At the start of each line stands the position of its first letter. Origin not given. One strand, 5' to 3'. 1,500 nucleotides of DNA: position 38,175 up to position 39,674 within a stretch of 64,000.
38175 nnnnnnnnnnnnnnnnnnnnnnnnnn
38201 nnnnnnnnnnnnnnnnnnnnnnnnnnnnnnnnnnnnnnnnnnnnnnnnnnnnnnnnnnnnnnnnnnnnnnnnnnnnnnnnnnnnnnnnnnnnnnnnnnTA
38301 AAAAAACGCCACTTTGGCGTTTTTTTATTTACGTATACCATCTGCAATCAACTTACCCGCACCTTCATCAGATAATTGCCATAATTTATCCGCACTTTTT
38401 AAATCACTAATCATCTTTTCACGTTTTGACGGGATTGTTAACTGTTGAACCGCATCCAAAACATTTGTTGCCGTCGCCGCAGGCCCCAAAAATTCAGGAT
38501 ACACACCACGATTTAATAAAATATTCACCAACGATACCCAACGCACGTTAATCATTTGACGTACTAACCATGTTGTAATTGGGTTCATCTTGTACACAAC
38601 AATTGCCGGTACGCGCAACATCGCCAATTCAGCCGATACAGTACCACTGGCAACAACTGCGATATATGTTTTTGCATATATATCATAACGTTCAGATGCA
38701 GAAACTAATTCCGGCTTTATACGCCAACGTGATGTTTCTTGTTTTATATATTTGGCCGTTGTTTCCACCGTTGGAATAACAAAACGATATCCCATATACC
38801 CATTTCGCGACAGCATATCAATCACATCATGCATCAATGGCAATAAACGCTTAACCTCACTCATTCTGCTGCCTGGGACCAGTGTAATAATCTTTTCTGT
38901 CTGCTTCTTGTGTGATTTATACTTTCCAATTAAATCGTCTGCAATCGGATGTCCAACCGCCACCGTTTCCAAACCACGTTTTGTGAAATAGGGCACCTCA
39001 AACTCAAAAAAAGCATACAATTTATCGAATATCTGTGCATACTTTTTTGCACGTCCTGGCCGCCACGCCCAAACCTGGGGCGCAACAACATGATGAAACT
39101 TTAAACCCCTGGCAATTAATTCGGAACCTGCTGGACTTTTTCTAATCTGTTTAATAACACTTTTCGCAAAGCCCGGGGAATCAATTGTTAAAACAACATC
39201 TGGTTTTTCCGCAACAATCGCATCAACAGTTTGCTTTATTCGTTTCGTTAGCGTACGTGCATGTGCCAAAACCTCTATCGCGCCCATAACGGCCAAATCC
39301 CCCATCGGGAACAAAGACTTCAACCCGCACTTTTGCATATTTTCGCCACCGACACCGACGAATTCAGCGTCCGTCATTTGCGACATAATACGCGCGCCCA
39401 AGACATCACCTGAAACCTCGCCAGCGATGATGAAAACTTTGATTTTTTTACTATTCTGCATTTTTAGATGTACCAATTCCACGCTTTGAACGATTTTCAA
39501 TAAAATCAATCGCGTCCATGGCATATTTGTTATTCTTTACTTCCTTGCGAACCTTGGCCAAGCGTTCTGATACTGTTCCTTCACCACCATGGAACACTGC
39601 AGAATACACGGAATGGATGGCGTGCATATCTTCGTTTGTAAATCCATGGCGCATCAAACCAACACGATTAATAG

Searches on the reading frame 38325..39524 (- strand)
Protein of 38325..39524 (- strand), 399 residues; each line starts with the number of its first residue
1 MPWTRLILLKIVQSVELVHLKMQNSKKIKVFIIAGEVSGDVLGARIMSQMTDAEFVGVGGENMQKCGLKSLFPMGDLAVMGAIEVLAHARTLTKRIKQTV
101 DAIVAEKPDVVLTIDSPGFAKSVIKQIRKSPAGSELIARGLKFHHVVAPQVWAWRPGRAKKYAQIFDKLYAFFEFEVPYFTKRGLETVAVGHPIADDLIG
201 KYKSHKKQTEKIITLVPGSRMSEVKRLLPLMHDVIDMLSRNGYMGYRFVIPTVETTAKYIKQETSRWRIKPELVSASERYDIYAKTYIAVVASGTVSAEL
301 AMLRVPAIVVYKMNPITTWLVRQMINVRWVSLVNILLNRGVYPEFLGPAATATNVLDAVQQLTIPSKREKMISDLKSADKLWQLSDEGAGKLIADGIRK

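Call 56: search_protein_families(library=pfam, proteins=[window:38325-39524:-], max_evalue=0.00001)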
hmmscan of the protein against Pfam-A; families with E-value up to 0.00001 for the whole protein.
window:38325-39524:- (399 aa): 1 family
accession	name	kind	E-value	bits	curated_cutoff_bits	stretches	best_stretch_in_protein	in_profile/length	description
PF02684.21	LpxB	-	4.3e-83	279.7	22.6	1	30-368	1-344/374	Lipid-A-disaccharide synthetase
